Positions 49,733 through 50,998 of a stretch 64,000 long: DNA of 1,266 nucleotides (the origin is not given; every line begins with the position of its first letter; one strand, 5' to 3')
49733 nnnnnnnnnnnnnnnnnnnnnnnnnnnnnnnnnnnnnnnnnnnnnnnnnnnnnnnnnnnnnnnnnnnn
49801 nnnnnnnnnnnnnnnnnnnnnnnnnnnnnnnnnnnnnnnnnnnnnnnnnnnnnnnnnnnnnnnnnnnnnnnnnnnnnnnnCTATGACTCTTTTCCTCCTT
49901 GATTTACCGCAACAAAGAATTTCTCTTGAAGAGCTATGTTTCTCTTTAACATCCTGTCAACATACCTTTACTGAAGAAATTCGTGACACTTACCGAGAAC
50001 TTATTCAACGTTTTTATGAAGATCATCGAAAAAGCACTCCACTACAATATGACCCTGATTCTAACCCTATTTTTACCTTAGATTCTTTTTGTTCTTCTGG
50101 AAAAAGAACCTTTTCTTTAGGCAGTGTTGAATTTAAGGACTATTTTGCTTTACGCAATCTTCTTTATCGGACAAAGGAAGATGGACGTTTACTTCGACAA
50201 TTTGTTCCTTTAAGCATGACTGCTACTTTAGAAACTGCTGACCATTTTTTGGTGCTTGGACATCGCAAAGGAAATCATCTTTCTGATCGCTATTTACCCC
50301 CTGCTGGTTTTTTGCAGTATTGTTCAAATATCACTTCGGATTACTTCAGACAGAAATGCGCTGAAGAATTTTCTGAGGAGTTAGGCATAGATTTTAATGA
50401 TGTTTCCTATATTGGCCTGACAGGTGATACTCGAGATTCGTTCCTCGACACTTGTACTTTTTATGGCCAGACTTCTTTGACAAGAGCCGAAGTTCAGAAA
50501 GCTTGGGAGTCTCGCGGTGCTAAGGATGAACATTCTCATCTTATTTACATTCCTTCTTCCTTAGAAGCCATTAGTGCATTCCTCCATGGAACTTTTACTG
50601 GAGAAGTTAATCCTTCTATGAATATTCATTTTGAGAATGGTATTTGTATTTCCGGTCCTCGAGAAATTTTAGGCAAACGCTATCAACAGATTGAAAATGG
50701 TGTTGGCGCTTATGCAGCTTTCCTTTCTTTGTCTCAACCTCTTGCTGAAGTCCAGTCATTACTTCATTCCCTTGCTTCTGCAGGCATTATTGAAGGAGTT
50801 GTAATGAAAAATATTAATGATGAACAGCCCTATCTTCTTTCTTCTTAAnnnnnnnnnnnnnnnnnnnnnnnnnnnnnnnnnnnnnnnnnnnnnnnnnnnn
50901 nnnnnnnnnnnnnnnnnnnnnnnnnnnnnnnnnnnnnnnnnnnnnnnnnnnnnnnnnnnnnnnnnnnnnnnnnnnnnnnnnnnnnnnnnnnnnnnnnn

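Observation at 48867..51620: Sugar-1-kinase (GalK-like), unknown protein and nucleotidyltransferase trio: a salvage-type activation route for an unusual sugar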

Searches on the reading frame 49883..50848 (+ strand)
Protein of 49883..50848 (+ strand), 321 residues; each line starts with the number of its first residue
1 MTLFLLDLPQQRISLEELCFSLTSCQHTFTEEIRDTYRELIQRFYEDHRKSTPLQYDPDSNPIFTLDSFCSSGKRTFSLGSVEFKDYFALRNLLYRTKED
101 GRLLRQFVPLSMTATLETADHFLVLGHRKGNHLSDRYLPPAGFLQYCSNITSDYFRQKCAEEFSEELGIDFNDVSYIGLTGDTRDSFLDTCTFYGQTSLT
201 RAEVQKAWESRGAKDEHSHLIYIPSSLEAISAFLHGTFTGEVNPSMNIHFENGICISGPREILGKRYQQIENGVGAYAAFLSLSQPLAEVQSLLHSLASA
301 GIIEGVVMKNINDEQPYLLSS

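Call 3: search_protein_families(library=pfam, proteins=[window:49883-50848:+], max_evalue=0.01)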
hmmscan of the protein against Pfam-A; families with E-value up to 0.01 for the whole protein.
window:49883-50848:+ (321 aa): 0 families

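Call 4: search_protein_families(library=ncbifam, proteins=[window:49883-50848:+], max_evalue=0.01)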
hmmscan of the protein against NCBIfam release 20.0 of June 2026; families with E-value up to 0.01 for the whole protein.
window:49883-50848:+ (321 aa): 0 families

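Call 6: find_homologous_proteins(query=window:49883-50848:+, max_evalue=0.001)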
Query window:49883-50848:+ (321 aa): 12 proteins with E <= 0.001 among 1382 candidates.
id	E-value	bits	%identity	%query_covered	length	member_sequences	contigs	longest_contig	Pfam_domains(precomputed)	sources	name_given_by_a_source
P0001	8.1e-186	635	100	87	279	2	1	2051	-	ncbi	ncbi:MAG: hypothetical protein AABX72_02115, partial [Nanoarchaeota archaeon]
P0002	1.5e-140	486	68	100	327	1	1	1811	-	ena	-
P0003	1.2e-104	368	55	97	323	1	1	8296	-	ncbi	-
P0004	3.6e-103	363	54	97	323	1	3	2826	-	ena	-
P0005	4.3e-101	356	54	97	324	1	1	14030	-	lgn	-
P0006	1.3e-100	355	53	97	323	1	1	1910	-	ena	-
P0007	1.7e-100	355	54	97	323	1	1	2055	-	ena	-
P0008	3.3e-100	354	54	97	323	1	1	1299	-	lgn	-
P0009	5.3e-100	353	53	100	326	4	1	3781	-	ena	-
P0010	4.7e-94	333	51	99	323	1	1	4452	-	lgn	-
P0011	4.8e-91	324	48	100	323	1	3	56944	-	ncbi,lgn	-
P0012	1.9e-43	167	37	94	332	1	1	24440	-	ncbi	ncbi:MAG: hypothetical protein ABIE36_01090 [Candidatus Diapherotrites archaeon]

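Call 10: find_encoding_contigs(protein=P0011, flank=10000, max_places=3)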
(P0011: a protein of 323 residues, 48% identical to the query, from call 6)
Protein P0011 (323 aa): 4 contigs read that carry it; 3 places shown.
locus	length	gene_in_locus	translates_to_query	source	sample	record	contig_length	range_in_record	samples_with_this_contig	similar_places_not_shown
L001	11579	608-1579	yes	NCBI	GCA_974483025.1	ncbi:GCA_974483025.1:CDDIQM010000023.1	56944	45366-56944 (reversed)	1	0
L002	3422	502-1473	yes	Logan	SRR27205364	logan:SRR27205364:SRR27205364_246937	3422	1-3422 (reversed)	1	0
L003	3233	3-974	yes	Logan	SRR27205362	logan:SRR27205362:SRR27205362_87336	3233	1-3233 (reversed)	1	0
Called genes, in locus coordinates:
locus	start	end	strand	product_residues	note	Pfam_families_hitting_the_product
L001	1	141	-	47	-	?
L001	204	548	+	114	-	-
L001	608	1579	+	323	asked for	-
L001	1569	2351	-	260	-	PF12804:NTP_transf_3, PF00483:NTP_transferase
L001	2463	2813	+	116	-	-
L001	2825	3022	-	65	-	-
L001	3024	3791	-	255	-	PF01138:RNase_PH, PF03725:RNase_PH_C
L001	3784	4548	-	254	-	PF01138:RNase_PH, PF03725:RNase_PH_C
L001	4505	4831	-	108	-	-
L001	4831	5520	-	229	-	PF22625:ECR1_N_2, PF21266:S1_RRP4, PF00013:KH_1, PF15985:KH_6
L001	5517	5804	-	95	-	-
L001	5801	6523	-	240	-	PF01172:SBDS_N, PF09377:SBDS_domain_II, PF20268:SBDS_C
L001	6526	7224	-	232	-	PF10584:Proteasome_A_N, PF00227:Proteasome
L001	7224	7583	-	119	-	-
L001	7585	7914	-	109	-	PF01900:RNase_P_Rpp14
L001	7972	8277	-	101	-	PF16325:Peptidase_U32_C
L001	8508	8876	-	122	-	-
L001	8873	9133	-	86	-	PF01200:Ribosomal_S28e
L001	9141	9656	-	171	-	PF01248:Ribosomal_L7Ae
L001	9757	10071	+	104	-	-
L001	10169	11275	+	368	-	-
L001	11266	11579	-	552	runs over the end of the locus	PF00749:tRNA-synt_1c, PF03950:tRNA-synt_1c_C, PF20974:tRNA-synt_1c_C2 (weak)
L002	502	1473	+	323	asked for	-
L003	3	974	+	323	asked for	?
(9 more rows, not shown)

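Call 11: find_encoding_contigs(protein=P0012, flank=10000, max_places=3)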
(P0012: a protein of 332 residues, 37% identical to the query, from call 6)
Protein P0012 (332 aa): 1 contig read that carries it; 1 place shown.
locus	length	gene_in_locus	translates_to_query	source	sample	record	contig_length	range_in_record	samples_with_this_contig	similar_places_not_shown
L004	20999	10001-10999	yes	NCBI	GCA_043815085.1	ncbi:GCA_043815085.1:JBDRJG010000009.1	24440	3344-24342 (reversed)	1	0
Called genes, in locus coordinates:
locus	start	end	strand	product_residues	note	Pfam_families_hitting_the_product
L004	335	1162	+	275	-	PF13495:Phage_int_SAM_4, PF00589:Phage_integrase, PF22823:MrpR_C_cat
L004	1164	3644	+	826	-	PF03104:DNA_pol_B_exo1, PF10108:DNA_pol_B_exo2, PF00136:DNA_pol_B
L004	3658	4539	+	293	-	PF00557:Peptidase_M24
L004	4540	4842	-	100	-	-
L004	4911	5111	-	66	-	-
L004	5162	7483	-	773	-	PF02359:CDC48_N, PF02933:CDC48_2, PF05496:RuvB_N (weak), PF00004:AAA, PF07724:AAA_2 (weak), PF17862:AAA_lid_3, PF00004:AAA, PF17862:AAA_lid_3, +21 more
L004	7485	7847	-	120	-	-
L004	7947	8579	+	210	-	-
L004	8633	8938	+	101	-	PF01096:Zn_ribbon_TFIIS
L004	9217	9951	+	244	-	PF00483:NTP_transferase, PF12804:NTP_transf_3 (weak)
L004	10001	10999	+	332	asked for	-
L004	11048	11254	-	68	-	PF20974:tRNA-synt_1c_C2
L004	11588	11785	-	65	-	-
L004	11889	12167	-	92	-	PF22665:WHD_DUF6293 (faint)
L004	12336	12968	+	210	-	PF00149:Metallophos, PF12850:Metallophos_2, PF14582:Metallophos_3 (weak)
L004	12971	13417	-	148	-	-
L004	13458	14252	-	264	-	-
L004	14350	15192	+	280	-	-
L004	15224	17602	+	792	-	PF01751:Toprim, PF01131:Topoisom_bac, PF01396:Zn_ribbon_Top1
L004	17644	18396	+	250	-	PF04402:SIMPL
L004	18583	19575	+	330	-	-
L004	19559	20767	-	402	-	PF04894:Nre_N, PF04895:Nre_C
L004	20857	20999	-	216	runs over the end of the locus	-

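Call 12: find_encoding_contigs(protein=P0005, flank=8000, max_places=2)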
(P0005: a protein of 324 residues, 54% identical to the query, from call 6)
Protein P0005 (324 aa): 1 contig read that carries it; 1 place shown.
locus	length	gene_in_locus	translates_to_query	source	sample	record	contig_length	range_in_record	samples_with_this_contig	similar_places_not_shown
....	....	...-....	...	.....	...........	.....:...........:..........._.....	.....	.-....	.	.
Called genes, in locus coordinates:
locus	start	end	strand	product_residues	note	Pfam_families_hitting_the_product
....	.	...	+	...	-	?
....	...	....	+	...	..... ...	-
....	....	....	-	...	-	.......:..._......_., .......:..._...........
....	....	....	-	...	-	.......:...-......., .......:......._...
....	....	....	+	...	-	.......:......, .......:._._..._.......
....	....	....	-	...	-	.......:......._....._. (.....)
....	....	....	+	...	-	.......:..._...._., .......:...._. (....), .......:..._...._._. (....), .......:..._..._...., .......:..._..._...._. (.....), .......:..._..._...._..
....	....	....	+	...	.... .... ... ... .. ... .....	-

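Call 13: find_encoding_contigs(protein=P0003, flank=8000, max_places=2)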
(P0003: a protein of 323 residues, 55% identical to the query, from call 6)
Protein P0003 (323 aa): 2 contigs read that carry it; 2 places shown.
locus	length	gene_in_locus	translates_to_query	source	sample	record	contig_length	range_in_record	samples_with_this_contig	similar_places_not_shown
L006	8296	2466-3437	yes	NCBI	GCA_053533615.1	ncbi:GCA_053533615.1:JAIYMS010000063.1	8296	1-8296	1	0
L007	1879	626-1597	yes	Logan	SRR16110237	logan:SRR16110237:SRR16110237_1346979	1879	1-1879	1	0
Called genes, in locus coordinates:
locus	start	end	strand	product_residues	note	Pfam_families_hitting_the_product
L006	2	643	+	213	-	?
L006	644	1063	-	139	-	PF00702:Hydrolase, PF13419:HAD_2 (weak)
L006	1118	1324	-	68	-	-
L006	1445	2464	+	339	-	PF10509:GalKase_gal_bdg (weak), PF00288:GHMP_kinases_N, PF08544:GHMP_kinases_C (faint)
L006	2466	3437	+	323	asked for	-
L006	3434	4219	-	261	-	PF12804:NTP_transf_3, PF00483:NTP_transferase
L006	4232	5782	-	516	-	PF02310:B12-binding, PF04055:Radical_SAM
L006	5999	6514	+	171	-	PF07823:CPDase, PF13563:2_5_RNA_ligase2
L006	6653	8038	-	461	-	PF06917:Pectate_lyase_2 (faint)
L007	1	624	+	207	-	?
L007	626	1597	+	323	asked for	-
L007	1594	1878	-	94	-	?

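Call 14: find_encoding_contigs(protein=P0010, flank=5000, max_places=2)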
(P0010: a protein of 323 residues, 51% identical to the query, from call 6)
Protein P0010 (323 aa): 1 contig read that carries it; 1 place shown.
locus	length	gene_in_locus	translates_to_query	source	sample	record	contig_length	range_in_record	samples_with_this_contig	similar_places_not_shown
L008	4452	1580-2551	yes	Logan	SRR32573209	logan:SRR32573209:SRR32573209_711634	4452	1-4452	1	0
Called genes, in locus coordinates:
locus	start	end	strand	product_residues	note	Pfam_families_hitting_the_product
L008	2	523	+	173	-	?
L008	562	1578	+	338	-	PF00288:GHMP_kinases_N, PF08544:GHMP_kinases_C (weak)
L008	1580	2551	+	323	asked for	-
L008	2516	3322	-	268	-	PF12804:NTP_transf_3, PF00483:NTP_transferase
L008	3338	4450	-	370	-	?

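Call 15: find_encoding_contigs(protein=P0009, flank=5000, max_places=2)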
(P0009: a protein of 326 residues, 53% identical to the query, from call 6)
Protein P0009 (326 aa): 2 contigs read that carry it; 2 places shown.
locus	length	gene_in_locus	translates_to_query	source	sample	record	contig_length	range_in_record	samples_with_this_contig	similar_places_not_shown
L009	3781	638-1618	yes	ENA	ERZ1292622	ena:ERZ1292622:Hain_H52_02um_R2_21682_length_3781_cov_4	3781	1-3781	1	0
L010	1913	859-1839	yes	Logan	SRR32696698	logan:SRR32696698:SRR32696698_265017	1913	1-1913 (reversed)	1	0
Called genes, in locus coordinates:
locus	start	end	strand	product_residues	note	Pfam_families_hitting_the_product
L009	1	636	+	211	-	?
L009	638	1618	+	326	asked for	-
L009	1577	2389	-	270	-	PF12804:NTP_transf_3, PF00483:NTP_transferase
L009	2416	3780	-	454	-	?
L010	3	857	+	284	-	?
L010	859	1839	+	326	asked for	-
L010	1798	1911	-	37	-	?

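Call 16: predict_structure(alignment_id=A1)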
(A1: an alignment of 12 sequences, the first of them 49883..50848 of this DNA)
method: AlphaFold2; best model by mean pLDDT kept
length: 321 residues; sequences in the alignment: 12
mean_pLDDT: 80.9   pTM: 0.80
mean pLDDT of the five models: 80.9, 66.5, 64.5, 60.3, 58.6
residues with pLDDT >= 90: 88; 70-90: 179; 50-70: 32; < 50: 22
segments of 3 or more residues with pLDDT < 50: 131-142, 314-321
pLDDT, mean of each block of 10 residues (from residue 1): 74 90 88 95 92 81 83 83 88 81 78 89 79 40 58 84 87 89 64 93 95 83 91 88 92 92 77 78 87 84 68 43 26
secondary structure, 60 per line:
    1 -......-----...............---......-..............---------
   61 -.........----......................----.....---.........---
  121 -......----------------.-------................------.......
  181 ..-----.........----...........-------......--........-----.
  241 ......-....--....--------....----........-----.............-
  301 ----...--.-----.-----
elements in order: E2-7 E18-27 H31-36 H38-51 E62-70 E75-83 H84-96 H101-105 E109-117 E122-127 H152-167 E174-182 E188-196 H201-211 E219-224 H227-234 E240-243 E248-251 E254-257 H274-281 H287-299 E305-307

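Call 21: search_solved_structures(query=A1, max_evalue=10, show_alignments=3)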
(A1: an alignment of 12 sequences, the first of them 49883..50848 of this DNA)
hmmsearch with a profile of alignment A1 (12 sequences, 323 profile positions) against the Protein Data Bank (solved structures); distinct sequences matched with E-value up to 10: 0.

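Call 25: search_protein_representatives(alignment_id=A1)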
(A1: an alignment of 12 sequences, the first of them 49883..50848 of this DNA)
Query: 12 sequences, 323 profile positions. Proteins with E-value up to 0.001 (for the whole library): 158; up to 1e-10: 16; up to 1e-30: 11. The best 150 are listed.
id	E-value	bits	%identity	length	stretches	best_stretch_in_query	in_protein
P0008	1.4e-167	573.1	-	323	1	1-322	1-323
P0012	3.0e-117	407.7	-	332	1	2-322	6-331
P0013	4.5e-71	255.9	-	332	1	35-317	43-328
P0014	4.9e-61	222.9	-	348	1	3-315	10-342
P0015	1.7e-57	211.3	-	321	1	4-315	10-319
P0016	1.7e-51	191.6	-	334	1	1-311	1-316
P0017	1.9e-51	191.4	-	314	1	13-283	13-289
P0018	6.2e-48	179.9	-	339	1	3-309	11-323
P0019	5.0e-34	134.2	-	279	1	39-247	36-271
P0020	2.1e-32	128.9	-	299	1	9-302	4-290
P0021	7.3e-31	123.8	-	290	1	66-282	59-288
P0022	2.0e-27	112.5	-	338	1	1-311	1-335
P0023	2.8e-26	108.7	-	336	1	1-283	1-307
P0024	2.6e-12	62.8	-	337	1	112-237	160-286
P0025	5.6e-12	61.7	-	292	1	14-240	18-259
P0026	2.9e-11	59.4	-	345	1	110-249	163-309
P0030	1.6e-09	53.6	-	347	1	112-244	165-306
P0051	5.7e-07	45.3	-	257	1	35-238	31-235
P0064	1.6e-06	43.8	-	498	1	72-236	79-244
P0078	7.0e-06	41.7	-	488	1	60-238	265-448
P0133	2.3e-04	36.7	-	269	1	70-237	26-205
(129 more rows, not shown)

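Call 27: search_protein_families(library=pfam, proteins=[P0013, P0014, P0016, P0020, P0022, P0024, P0026, P0030, P0064, P0078], max_evalue=0.01)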
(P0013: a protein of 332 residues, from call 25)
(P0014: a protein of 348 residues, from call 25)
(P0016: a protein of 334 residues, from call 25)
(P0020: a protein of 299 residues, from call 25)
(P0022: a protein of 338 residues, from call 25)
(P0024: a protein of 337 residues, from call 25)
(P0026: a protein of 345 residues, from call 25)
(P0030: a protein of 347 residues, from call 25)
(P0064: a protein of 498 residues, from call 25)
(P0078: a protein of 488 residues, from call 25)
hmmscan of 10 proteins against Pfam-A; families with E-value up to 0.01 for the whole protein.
P0013 (332 aa): 0 families

P0014 (348 aa): 0 families

P0016 (334 aa): 0 families

P0020 (299 aa): 0 families

P0022 (338 aa): 0 families

P0024 (337 aa): 0 families

P0026 (345 aa): 0 families

P0030 (347 aa): 0 families

P0064 (498 aa): 8 families
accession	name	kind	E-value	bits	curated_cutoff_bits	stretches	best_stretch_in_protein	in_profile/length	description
PF13302.13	Acetyltransf_3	-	1.7e-19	71.3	25.4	1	338-474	1-138/138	Acetyltransferase (GNAT) domain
PF00583.31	Acetyltransf_1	-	1.7e-15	57.7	20.7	1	355-473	4-116/116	Acetyltransferase (GNAT) family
PF13420.13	Acetyltransf_4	-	2.9e-13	50.6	24.3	1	343-477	3-138/155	Acetyltransferase (GNAT) domain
PF13523.12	Acetyltransf_8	-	8.3e-11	42.1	27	1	346-477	3-141/145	Acetyltransferase (GNAT) domain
PF13508.13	Acetyltransf_7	-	1.3e-07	32.3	27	1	396-474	10-83/84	Acetyltransferase (GNAT) domain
PF13673.13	Acetyltransf_10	-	5.7e-06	26.8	23.6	1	386-478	28-112/128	Acetyltransferase (GNAT) domain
PF08445.16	FR47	-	7.4e-05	23.1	22.1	1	417-477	23-81/86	FR47-like protein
PF00293.34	NUDIX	-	0.00024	21.6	21.1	1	118-214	6-97/134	NUDIX domain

P0078 (488 aa): 1 family
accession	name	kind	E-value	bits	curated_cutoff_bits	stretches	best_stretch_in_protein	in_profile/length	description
PF00293.34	NUDIX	-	0.00026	21.5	21.1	1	315-387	3-66/134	NUDIX domain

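Call 39: find_related_loci(query=A1, collection=genome_contigs, flank=6000)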
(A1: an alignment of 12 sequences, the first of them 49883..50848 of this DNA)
Query A1 (321 aa) in genome_contigs; peptide patterns used: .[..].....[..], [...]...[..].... (x = any residue, [..] = any of these).
110 stretches matched a pattern; 1 encode a relative of the query (tblastn E <= 1e-3); 1 distinct loci.
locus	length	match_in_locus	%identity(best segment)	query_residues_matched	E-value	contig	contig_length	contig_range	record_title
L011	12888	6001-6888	37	14-314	1e-51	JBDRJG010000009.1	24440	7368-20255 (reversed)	MAG: Candidatus Iainarchaeum archaeon isolate MEGAHIT-group-1.632 k141_3699431, whole genome shotgun sequence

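Call 40: find_homologous_proteins(query=A3, max_evalue=0.00001)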
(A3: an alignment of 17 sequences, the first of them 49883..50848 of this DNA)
Query A3 (17 sequences) (321 aa, profile of the alignment): 15 proteins with E <= 0.00001 among 5737 candidates.
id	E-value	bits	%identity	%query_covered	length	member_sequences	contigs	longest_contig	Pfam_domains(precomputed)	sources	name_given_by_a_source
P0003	8.4e-132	457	55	97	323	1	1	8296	-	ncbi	-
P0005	4.8e-130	452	54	97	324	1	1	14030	-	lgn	-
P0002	2.0e-127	443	68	100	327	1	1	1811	-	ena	-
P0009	2.3e-127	443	53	100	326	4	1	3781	-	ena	-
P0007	5.0e-126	438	54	97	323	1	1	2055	-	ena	-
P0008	5.2e-125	435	54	97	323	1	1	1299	-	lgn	-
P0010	1.3e-124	434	51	99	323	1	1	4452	-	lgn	-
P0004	9.0e-124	431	54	97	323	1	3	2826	-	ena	-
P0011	1.6e-123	430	48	100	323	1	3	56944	-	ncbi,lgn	-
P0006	9.4e-118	411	53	97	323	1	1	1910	-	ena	-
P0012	3.2e-116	406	37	94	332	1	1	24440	-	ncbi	ncbi:MAG: hypothetical protein ABIE36_01090 [Candidatus Diapherotrites archaeon]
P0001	9.2e-113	395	100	87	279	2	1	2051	-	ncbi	ncbi:MAG: hypothetical protein AABX72_02115, partial [Nanoarchaeota archaeon]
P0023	1.3e-92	329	26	87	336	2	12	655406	-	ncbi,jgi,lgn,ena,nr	ncbi:MAG: hypothetical protein QF486_01960 [Candidatus Woesearchaeota archaeon]|jgi:hypothetical pro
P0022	1.0e-91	326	26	88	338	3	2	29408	-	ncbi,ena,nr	ncbi:hypothetical protein CMO91_04275 [Candidatus Woesearchaeota archaeon]|nr:hypothetical protein [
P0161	9.9e-85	303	34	78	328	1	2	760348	-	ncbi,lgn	-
